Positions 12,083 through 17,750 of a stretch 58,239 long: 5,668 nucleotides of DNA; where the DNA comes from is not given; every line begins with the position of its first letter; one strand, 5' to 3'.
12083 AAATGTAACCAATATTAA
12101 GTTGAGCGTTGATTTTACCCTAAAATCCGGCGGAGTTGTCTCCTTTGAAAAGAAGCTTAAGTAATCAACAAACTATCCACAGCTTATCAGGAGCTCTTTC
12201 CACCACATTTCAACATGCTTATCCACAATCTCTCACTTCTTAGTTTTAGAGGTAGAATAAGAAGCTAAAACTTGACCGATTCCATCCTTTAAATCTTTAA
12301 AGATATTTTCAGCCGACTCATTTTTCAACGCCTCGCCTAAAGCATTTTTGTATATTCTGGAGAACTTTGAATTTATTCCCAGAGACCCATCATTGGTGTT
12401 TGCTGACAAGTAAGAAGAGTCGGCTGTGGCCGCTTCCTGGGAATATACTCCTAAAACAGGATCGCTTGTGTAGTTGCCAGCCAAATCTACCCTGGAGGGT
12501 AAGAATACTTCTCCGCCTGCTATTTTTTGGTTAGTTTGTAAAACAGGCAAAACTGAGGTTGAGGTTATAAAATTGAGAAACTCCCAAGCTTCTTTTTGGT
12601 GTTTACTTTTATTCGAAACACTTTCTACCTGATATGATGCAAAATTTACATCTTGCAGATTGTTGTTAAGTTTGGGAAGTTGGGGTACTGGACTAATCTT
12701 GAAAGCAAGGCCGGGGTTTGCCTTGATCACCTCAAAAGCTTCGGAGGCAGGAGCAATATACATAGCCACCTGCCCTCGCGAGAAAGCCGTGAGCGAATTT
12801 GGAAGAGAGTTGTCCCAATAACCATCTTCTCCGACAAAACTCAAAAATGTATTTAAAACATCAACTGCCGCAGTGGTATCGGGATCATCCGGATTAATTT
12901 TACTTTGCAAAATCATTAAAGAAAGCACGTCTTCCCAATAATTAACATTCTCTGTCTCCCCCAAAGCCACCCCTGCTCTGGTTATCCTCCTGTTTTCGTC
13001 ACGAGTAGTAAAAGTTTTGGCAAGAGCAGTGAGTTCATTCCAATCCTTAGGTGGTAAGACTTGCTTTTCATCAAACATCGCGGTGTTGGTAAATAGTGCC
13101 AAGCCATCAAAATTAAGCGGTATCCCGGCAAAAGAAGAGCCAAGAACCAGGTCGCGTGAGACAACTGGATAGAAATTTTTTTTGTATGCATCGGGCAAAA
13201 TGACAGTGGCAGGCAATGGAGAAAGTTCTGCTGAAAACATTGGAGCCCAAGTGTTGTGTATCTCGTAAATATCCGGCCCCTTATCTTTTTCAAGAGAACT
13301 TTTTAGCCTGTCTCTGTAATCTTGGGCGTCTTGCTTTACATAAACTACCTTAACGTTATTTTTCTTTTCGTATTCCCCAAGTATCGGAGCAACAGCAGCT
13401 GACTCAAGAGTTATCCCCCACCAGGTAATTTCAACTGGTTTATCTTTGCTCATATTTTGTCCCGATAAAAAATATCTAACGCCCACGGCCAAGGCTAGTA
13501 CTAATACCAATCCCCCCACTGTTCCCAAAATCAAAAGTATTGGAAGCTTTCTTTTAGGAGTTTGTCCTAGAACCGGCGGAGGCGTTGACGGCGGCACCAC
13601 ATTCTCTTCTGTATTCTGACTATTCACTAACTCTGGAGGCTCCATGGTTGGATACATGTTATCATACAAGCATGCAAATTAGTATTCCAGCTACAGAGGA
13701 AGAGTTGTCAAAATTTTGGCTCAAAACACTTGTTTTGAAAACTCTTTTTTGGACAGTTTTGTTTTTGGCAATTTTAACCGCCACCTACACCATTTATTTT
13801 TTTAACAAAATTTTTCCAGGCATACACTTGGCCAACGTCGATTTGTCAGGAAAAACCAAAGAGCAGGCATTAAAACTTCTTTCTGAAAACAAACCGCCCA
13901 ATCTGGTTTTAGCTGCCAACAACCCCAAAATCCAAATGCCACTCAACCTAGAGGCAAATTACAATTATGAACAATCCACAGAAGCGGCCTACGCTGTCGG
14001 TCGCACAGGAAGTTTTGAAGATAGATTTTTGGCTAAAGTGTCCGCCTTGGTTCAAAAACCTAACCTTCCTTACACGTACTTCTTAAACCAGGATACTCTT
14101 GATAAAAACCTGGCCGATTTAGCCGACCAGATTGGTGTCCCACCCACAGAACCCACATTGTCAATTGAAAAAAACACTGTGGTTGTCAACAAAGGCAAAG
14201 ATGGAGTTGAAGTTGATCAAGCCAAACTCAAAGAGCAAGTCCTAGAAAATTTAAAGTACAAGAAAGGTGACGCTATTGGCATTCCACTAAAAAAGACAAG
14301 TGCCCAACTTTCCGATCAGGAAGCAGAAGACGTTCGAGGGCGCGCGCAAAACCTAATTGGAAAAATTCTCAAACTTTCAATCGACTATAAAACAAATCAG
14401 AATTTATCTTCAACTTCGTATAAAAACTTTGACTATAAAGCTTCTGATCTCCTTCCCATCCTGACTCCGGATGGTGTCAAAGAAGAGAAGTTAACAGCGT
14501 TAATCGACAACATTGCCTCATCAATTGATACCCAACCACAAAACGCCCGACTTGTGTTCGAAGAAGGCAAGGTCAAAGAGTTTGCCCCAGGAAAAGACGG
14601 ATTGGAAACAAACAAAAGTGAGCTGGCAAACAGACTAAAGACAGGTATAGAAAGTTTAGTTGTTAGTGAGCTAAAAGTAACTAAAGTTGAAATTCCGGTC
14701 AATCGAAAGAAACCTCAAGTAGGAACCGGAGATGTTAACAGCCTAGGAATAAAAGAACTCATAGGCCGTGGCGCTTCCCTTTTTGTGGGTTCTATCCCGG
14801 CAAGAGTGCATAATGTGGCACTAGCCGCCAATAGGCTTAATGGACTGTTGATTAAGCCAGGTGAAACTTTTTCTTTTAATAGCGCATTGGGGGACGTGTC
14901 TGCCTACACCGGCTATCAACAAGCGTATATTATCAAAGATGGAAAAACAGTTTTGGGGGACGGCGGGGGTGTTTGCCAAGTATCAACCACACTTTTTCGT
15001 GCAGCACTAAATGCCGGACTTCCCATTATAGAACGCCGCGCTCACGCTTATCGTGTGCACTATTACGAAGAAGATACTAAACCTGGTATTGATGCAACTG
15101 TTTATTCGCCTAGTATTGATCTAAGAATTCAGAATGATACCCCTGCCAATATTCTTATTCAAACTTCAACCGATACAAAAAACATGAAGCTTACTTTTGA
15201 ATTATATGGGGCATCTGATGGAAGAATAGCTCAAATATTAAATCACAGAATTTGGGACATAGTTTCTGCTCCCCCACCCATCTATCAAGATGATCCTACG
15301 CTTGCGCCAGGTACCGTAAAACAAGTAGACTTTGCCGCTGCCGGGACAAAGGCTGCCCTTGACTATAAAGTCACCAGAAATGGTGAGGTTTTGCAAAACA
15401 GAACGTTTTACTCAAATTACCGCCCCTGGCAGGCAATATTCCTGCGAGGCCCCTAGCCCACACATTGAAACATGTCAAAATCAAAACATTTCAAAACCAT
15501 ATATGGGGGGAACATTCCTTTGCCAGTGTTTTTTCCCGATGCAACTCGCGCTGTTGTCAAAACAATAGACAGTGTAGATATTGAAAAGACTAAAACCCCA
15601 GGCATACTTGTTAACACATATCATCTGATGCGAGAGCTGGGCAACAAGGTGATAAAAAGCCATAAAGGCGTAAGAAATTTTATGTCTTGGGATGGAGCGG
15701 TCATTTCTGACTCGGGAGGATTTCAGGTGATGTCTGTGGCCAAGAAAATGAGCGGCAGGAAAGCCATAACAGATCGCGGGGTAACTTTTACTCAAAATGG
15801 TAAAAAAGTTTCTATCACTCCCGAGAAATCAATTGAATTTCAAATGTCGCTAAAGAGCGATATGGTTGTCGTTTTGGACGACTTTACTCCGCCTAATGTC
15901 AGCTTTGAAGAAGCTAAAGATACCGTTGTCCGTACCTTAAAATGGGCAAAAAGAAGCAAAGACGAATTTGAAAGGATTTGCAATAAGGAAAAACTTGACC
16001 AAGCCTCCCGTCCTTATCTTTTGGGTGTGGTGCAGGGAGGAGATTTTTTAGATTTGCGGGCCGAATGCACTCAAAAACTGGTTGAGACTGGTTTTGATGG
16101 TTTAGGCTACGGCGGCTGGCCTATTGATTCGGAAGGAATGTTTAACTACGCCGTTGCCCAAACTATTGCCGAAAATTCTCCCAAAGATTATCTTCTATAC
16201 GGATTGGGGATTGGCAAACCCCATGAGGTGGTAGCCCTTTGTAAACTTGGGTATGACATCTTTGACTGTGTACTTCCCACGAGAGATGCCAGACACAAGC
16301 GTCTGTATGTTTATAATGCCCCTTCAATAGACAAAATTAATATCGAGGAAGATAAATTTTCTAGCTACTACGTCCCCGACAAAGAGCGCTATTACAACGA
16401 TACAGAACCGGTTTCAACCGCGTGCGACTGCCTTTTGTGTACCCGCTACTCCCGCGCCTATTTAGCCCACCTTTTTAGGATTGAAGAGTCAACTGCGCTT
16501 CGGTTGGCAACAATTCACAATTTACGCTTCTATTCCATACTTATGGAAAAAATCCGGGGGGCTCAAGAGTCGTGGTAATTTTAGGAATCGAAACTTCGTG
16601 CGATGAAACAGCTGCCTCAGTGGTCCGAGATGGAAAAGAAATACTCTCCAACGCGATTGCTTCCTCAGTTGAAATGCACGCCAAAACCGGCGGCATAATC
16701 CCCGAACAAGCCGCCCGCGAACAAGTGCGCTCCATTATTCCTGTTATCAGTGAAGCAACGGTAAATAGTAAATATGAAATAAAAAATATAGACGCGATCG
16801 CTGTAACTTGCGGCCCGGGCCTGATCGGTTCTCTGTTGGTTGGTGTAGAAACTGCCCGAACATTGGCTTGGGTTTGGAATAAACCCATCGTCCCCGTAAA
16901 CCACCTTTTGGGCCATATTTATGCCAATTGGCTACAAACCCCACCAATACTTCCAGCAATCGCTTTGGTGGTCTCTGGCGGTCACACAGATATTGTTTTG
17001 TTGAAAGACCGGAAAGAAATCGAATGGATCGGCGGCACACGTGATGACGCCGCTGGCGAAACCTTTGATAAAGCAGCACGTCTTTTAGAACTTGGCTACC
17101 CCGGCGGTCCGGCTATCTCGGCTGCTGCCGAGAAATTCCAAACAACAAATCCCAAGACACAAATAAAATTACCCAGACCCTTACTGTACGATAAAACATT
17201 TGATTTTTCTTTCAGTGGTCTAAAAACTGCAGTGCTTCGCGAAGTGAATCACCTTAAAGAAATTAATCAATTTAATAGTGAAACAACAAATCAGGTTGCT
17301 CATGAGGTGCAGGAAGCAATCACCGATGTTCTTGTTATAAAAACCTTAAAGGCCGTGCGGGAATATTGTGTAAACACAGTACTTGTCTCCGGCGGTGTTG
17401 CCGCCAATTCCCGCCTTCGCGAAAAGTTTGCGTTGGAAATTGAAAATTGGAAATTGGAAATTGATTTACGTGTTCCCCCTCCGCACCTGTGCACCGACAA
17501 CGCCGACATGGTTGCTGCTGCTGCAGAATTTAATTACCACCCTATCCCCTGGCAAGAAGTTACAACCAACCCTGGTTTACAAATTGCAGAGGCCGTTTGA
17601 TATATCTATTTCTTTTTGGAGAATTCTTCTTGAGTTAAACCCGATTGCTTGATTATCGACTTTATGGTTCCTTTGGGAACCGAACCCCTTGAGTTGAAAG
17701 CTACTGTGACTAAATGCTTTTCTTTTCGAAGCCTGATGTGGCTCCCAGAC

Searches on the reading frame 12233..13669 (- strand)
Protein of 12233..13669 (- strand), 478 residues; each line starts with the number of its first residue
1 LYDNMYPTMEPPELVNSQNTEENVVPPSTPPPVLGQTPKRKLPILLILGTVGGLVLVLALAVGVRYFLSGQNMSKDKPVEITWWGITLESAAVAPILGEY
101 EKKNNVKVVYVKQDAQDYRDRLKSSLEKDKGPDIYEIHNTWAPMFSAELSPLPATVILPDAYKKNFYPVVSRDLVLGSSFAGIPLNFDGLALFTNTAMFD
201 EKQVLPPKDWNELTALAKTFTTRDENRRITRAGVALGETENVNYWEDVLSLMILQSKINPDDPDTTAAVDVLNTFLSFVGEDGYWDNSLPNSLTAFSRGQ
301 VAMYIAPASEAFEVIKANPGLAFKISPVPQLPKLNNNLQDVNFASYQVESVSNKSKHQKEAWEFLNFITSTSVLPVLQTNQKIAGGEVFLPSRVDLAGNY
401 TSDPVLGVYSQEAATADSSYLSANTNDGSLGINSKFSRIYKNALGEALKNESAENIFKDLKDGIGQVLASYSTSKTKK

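Call 64: search_protein_families(library=pfam, proteins=[window:12233-13669:-], max_evalue=0.0001)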
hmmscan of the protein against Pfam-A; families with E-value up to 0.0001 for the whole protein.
window:12233-13669:- (478 aa): 2 families
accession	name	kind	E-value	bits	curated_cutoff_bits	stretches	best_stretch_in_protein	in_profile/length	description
PF01547.30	SBP_bac_1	-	4.1e-26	93.1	26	1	89-371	5-303/307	Bacterial extracellular solute-binding protein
PF13416.11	SBP_bac_8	-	3.3e-24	86.6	27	1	99-372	5-247/279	Bacterial extracellular solute-binding protein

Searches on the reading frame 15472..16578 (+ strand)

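Call 64: search_protein_families(library=pfam, proteins=[window:15472-16578:+], max_evalue=0.0001)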
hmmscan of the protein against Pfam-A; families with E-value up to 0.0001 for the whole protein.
window:15472-16578:+ (368 aa): 1 family
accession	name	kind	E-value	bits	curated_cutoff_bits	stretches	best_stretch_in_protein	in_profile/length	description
PF01702.25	TGT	-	4.2e-91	306.1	26.3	1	12-364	12-338/357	Queuine tRNA-ribosyltransferase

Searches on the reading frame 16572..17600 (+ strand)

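Call 64: search_protein_families(library=pfam, proteins=[window:16572-17600:+], max_evalue=0.0001)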
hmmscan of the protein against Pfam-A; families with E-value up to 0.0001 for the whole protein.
window:16572-17600:+ (342 aa): 2 families
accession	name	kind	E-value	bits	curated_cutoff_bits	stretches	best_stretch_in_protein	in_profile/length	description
PF00814.31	TsaD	-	5.5e-85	285.7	24.8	1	23-315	1-263/264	tRNA N6-adenosine threonylcarbamoyltransferase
PF22521.2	HypF_C_2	-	2.7e-05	24.5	27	1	227-295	152-222/241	Carbamoyltransferase, Kae1-like Domain, second subdomain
